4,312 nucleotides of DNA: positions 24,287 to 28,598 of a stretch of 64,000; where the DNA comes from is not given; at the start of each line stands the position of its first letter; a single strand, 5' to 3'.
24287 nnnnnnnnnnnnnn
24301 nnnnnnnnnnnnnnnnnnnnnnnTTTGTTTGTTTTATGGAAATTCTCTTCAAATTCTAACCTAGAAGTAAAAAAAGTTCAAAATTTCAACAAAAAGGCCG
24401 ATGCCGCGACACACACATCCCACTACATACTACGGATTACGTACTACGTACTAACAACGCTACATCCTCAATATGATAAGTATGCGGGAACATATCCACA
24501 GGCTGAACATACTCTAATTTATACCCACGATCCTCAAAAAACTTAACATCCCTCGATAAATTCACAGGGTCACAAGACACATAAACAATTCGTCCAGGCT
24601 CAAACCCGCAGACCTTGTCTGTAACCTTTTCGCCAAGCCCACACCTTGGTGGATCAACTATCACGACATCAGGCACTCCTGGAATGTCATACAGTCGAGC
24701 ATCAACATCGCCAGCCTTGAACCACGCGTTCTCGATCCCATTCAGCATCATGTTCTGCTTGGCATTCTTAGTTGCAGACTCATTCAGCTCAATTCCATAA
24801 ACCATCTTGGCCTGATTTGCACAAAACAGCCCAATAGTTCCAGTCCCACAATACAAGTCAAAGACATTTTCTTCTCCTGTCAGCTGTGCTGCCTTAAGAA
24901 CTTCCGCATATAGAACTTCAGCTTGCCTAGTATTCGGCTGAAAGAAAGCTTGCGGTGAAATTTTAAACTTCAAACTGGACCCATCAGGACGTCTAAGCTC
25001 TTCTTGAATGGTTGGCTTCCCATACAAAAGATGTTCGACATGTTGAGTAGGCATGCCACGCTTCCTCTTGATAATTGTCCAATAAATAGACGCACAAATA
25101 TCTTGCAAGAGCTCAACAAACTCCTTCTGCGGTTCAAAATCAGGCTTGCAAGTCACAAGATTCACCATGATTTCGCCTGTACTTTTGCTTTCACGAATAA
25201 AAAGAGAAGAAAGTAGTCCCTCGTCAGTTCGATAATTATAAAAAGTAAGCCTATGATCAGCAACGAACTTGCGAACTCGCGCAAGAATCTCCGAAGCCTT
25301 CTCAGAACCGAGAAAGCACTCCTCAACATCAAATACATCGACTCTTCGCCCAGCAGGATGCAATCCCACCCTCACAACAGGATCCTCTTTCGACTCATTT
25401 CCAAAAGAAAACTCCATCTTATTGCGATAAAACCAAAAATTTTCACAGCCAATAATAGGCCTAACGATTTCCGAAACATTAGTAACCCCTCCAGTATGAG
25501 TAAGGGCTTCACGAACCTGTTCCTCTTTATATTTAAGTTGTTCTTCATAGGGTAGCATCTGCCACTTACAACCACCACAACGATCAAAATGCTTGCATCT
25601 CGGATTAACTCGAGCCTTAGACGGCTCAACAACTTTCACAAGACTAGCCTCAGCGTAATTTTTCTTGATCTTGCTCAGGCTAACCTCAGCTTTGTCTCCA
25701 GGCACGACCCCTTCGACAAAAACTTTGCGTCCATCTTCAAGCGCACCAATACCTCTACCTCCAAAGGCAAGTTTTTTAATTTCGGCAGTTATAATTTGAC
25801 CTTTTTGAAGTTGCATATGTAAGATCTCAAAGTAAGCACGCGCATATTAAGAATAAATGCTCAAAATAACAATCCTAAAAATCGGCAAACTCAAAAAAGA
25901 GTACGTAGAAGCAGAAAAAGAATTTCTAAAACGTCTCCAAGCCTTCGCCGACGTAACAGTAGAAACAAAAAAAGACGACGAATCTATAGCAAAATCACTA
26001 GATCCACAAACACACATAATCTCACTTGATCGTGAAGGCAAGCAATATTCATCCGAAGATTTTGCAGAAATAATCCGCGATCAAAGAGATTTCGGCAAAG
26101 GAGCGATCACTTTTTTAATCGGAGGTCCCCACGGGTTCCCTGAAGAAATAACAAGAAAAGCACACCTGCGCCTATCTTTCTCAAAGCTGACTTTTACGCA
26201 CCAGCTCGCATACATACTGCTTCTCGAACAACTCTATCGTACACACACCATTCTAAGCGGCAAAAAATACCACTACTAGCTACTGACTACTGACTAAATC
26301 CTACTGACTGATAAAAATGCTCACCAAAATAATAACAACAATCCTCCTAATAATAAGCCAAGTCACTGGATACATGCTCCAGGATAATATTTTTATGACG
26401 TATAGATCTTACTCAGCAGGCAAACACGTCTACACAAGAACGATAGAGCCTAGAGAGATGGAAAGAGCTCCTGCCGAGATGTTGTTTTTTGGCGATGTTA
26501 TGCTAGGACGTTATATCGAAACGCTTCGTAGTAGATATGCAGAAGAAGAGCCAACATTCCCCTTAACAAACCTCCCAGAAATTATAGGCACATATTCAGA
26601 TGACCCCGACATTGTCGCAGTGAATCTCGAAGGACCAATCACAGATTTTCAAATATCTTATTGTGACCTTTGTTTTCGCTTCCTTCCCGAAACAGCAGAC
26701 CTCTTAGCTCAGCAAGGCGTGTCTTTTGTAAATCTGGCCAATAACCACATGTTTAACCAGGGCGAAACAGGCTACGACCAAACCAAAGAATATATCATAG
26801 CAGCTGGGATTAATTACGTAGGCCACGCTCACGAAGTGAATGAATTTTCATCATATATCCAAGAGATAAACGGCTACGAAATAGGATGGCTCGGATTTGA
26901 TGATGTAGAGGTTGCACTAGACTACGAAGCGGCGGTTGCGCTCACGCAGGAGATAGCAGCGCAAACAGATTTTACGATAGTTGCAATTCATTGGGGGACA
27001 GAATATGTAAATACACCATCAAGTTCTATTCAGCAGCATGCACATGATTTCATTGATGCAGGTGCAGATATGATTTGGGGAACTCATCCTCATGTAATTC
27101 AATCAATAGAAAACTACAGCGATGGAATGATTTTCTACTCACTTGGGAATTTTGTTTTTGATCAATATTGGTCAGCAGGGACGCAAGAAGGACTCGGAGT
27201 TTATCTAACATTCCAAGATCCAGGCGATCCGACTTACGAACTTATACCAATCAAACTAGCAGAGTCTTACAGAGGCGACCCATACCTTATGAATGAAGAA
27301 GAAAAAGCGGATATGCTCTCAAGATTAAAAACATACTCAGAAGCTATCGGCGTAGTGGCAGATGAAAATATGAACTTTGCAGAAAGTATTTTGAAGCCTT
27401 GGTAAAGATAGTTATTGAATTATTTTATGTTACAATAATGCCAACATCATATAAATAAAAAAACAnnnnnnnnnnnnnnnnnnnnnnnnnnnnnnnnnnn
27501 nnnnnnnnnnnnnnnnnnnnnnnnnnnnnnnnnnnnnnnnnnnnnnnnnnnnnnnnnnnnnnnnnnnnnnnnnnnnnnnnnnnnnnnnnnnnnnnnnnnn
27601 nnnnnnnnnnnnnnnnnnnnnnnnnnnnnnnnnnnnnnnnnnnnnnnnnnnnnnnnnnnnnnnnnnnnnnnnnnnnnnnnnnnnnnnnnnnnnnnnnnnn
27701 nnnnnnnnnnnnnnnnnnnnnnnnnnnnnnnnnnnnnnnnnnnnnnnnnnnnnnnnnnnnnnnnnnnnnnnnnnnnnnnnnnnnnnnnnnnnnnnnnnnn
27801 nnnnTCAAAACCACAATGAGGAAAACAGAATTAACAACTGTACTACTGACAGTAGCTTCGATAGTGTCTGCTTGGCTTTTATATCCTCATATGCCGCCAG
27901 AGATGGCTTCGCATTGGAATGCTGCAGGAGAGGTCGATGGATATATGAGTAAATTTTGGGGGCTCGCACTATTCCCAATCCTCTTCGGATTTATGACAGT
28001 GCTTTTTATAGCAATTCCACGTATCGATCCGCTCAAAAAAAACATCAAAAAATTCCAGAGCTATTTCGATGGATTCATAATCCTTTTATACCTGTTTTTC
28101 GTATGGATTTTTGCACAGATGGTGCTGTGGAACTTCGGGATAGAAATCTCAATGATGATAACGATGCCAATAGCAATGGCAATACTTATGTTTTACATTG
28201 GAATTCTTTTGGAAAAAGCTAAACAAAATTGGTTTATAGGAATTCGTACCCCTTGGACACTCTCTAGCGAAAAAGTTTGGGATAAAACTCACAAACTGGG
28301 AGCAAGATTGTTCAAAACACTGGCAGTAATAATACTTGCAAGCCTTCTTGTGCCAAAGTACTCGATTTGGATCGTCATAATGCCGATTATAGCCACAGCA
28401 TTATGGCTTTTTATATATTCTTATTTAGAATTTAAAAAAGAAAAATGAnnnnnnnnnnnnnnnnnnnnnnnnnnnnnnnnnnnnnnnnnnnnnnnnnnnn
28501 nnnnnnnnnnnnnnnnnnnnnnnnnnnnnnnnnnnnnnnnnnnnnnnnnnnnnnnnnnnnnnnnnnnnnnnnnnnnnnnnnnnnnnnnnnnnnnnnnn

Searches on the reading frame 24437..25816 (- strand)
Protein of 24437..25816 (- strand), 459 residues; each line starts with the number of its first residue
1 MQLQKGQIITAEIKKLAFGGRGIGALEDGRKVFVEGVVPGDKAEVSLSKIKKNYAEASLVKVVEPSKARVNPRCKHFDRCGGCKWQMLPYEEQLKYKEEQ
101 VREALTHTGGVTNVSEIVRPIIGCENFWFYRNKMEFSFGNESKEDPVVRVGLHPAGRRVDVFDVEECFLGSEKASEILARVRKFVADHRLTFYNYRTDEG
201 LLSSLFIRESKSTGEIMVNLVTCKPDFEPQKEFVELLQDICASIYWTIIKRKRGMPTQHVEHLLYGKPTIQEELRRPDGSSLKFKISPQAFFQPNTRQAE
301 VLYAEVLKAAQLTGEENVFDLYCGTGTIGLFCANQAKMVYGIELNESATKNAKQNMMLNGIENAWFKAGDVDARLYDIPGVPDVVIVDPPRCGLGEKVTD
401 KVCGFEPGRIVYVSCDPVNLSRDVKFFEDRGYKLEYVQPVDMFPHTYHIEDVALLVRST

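Call 12: search_protein_families(library=pfam, proteins=[window:24437-25816:-])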
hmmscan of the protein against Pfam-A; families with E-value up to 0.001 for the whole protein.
window:24437-25816:- (459 aa): 10 families
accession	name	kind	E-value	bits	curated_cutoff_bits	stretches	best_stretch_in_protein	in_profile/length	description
PF05958.17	tRNA_U5-meth_tr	-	1e-20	74.6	23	1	195-457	86-356/357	tRNA (Uracil-5-)-methyltransferase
PF01938.26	TRAM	-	6.3e-11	42.4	21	1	3-60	2-61/61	TRAM domain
PF13847.12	Methyltransf_31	-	6.3e-08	32.9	27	1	314-375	3-66/145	Methyltransferase domain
PF05175.20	MTS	-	1.7e-07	31.5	23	1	299-390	19-107/170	Methyltransferase small domain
PF02475.24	TRM5-TYW2_MTfase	-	1.3e-06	28.9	28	1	311-388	33-111/164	TRM5/TYW2 methyltransferase domain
PF03602.21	Cons_hypoth95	-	1.9e-05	24.9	24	1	309-390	38-122/182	Conserved hypothetical protein 95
PF09445.16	Methyltransf_15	-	4e-05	23.7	22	1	317-395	3-85/165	RNA cap guanine-N2 methyltransferase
PF06325.19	PrmA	-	0.00013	22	22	1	305-365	153-213/296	Ribosomal protein L11 methyltransferase (PrmA)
PF13649.12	Methyltransf_25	-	0.00014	22.9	27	1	318-373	1-57/97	Methyltransferase domain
PF01555.25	N6_N4_Mtase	-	0.00036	21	26.7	1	315-353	182-220/221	DNA methylase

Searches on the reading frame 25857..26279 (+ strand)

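Call 56: search_protein_families(library=pfam, proteins=[window:25857-26279:+], max_evalue=0.0001)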
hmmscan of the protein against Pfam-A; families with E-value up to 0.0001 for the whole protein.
window:25857-26279:+ (140 aa): 1 family
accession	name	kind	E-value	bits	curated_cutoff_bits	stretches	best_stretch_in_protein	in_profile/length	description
PF02590.22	SPOUT_MTase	-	1.1e-39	136.3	27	1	2-139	1-154/154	Predicted SPOUT methyltransferase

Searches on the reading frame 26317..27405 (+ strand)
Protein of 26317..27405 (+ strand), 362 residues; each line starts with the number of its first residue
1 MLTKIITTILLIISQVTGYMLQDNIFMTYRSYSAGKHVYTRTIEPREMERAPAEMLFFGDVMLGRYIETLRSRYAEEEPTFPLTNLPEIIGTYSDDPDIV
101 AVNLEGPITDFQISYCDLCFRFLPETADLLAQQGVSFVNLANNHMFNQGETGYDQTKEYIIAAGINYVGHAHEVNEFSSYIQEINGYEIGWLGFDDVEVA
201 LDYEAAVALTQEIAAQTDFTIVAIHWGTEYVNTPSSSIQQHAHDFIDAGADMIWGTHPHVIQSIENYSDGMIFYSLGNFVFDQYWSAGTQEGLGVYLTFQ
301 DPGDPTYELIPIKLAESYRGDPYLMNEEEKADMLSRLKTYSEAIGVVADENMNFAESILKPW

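Call 56: search_protein_families(library=pfam, proteins=[window:26317-27405:+], max_evalue=0.0001)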
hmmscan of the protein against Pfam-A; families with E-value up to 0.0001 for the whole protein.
window:26317-27405:+ (362 aa): 1 family
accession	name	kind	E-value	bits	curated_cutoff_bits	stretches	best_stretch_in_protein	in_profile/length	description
PF09587.15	PGA_cap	-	1.1e-50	173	27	1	55-283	2-255/255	Bacterial capsule synthesis protein PGA_cap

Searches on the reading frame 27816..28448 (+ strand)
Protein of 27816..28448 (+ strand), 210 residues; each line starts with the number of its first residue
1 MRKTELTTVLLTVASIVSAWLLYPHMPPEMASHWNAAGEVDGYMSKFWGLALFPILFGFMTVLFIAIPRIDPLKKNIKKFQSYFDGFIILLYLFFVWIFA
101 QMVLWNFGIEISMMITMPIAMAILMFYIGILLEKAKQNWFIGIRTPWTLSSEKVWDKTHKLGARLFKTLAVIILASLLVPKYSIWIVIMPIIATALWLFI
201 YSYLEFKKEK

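Call 56: search_protein_families(library=pfam, proteins=[window:27816-28448:+], max_evalue=0.0001)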
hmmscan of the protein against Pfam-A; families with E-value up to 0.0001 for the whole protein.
window:27816-28448:+ (210 aa): 2 families
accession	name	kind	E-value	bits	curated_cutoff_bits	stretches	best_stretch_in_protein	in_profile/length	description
PF13630.11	SdpI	-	6.5e-18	65.1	28.2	1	134-202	1-71/71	SdpI/YfhL protein family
PF07853.16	DUF1648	-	8.5e-17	61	28.7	1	10-57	1-48/49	Domain of unknown function (DUF1648)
